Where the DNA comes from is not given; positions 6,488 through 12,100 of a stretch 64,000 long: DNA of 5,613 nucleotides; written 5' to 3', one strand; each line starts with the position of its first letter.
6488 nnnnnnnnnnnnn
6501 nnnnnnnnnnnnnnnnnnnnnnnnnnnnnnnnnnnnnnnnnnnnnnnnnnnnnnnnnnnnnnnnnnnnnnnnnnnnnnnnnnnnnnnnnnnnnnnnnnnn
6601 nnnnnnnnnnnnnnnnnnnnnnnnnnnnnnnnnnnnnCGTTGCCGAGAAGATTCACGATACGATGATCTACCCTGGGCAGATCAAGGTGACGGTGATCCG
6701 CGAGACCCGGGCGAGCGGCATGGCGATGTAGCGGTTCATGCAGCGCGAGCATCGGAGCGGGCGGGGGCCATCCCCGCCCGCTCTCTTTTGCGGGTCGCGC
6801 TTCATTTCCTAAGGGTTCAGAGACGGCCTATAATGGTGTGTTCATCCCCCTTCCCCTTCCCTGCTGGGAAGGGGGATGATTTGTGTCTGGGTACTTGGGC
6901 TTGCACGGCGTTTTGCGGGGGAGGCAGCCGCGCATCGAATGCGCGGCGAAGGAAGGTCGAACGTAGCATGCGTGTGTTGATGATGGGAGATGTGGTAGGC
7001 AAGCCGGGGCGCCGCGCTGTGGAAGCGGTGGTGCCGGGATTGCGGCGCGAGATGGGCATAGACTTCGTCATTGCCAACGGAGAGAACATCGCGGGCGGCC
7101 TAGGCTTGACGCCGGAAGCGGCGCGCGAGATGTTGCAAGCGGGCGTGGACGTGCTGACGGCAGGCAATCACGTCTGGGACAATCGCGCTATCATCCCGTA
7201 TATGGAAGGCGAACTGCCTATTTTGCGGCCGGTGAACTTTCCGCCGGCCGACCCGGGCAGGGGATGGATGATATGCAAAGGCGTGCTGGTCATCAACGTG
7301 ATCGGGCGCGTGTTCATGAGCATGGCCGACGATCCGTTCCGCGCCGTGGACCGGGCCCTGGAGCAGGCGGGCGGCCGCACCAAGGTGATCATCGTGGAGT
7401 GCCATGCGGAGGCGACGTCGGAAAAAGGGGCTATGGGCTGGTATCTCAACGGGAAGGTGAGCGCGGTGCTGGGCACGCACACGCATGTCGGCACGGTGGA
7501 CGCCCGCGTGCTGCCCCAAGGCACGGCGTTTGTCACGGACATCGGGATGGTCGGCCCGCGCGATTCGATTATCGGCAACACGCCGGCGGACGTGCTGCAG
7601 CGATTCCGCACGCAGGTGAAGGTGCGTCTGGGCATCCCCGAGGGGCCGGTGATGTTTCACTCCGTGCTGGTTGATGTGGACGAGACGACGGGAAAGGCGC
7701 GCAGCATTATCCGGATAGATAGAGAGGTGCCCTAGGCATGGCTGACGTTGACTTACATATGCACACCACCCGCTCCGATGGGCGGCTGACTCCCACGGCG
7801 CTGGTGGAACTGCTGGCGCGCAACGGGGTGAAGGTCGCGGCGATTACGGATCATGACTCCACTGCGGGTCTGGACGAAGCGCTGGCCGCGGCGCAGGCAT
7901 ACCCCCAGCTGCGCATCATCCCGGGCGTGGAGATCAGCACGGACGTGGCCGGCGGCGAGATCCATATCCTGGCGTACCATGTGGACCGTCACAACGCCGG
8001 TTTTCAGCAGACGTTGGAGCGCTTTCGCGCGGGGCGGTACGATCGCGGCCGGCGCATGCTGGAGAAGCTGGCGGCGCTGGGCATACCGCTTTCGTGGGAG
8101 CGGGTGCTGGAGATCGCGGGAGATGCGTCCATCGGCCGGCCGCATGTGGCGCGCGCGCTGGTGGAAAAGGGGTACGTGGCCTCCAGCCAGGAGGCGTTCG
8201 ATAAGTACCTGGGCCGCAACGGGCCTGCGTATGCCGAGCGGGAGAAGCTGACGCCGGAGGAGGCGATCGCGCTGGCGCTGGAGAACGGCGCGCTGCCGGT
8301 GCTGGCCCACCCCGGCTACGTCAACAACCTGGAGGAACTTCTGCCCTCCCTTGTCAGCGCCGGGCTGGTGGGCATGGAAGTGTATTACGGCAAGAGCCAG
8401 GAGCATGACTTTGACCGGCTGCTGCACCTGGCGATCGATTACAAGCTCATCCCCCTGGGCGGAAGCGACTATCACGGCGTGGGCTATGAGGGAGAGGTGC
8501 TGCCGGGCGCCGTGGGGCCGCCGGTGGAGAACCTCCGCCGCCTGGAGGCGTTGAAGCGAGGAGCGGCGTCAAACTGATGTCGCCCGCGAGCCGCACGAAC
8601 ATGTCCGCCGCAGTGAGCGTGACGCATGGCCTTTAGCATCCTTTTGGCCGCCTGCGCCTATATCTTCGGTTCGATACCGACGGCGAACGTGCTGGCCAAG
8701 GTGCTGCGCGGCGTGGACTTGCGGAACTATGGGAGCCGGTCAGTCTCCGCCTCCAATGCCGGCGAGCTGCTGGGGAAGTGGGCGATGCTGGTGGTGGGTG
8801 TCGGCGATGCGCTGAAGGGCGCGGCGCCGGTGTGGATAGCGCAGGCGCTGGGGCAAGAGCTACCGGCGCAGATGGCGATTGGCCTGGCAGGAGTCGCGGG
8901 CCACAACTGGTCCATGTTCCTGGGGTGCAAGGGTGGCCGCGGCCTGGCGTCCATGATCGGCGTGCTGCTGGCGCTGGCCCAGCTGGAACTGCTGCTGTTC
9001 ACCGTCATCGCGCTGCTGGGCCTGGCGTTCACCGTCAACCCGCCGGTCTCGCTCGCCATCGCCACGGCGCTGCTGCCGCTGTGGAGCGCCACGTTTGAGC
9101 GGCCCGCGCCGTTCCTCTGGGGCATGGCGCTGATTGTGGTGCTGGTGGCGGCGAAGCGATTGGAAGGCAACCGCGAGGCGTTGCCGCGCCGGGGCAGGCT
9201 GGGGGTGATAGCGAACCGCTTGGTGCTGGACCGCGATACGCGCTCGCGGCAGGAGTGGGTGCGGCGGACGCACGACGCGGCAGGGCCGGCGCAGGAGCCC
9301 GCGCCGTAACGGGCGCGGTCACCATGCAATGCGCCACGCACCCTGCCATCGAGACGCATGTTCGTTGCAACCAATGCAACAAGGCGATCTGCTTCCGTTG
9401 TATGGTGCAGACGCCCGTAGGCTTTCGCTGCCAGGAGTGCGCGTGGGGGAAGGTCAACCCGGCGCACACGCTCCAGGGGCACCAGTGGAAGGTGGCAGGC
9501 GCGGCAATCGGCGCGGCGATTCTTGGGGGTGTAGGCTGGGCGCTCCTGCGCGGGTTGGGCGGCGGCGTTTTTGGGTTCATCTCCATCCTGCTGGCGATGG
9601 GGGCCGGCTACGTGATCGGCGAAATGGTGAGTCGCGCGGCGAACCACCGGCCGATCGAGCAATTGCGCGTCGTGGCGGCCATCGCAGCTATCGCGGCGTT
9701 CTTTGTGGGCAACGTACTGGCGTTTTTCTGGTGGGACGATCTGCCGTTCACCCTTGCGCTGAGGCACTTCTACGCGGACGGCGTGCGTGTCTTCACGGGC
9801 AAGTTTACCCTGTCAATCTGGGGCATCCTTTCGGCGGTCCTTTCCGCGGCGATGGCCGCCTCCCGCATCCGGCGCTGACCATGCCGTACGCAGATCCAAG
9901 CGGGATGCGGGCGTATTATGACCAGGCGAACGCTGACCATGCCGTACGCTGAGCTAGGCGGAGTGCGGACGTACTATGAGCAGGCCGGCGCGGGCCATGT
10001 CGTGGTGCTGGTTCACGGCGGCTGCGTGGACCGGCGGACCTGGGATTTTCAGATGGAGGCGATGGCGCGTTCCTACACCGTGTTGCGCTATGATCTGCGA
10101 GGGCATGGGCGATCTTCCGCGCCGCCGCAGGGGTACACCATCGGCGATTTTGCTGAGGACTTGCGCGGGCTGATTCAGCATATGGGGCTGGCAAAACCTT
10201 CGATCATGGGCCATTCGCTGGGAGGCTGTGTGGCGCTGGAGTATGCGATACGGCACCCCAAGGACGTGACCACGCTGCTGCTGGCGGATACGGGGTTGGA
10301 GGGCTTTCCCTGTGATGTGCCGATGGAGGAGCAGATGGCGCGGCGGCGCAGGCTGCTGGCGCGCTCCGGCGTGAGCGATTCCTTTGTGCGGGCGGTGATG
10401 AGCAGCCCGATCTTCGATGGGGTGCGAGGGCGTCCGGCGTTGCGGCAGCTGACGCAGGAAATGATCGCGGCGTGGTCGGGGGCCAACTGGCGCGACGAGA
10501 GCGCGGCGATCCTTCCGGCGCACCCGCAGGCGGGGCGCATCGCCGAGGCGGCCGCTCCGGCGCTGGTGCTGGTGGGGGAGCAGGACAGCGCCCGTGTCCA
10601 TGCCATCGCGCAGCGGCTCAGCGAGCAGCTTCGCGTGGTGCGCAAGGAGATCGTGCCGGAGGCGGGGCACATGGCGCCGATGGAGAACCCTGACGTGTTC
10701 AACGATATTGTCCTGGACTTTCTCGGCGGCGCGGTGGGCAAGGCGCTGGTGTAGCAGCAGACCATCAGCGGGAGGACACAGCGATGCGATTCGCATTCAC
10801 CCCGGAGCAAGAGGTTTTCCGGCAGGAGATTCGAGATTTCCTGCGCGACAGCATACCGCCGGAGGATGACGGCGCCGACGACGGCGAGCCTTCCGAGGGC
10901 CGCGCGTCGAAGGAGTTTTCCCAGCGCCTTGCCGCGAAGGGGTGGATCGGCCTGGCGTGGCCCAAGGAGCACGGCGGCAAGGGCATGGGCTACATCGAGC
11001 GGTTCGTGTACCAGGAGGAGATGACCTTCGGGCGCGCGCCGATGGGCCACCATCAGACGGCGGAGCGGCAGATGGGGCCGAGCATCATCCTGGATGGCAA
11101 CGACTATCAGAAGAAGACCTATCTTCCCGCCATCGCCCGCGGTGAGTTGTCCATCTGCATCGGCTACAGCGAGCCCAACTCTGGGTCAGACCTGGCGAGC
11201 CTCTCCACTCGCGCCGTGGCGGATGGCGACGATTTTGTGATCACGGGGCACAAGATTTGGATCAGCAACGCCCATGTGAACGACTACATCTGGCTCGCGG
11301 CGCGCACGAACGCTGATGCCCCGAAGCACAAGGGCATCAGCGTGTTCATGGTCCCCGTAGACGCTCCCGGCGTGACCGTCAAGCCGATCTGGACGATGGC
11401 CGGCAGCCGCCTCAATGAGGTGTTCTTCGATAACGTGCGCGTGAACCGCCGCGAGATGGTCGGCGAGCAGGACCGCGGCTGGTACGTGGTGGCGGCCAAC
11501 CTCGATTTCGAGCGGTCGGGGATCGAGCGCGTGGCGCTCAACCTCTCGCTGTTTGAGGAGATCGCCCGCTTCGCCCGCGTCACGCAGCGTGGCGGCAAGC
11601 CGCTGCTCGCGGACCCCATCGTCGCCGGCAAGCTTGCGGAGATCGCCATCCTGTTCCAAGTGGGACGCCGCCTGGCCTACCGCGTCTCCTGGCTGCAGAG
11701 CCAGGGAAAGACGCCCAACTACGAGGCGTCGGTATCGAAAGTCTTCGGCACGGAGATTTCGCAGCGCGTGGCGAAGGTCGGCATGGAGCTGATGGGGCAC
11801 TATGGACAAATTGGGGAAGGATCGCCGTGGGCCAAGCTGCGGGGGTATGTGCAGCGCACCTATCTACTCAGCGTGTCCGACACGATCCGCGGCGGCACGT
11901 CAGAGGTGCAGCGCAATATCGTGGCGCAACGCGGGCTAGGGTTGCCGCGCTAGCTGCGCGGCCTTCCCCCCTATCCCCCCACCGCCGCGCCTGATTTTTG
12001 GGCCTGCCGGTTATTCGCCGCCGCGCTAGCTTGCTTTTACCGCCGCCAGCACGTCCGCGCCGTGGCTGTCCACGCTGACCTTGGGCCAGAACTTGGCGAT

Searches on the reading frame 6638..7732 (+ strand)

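Call 22: search_protein_families(library=pfam, proteins=[window:6638-7732:+], max_evalue=0.00001)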
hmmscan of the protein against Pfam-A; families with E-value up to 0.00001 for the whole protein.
window:6638-7732:+ (365 aa): 2 families
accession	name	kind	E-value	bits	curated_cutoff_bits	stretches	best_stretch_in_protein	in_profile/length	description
PF13277.11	YmdB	-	4.9e-95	318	27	1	114-360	1-253/253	YmdB-like protein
PF00149.33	Metallophos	-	4.6e-10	40.7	21.5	1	111-284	1-190/191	Calcineurin-like phosphoesterase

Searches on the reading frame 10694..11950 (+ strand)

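Call 22: search_protein_families(library=pfam, proteins=[window:10694-11950:+], max_evalue=0.00001)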
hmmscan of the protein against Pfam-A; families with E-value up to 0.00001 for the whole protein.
window:10694-11950:+ (419 aa): 3 families
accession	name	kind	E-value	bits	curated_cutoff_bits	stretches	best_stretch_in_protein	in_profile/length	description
PF00441.29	Acyl-CoA_dh_1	-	3e-28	99.3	22.4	1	260-414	1-149/150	Acyl-CoA dehydrogenase, C-terminal domain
PF02770.24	Acyl-CoA_dh_M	-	4.5e-24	84.9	33.3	1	155-248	1-97/97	Acyl-CoA dehydrogenase, middle domain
PF02771.21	Acyl-CoA_dh_N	-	8.4e-21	74.9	22.9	1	36-151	1-113/113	Acyl-CoA dehydrogenase, N-terminal domain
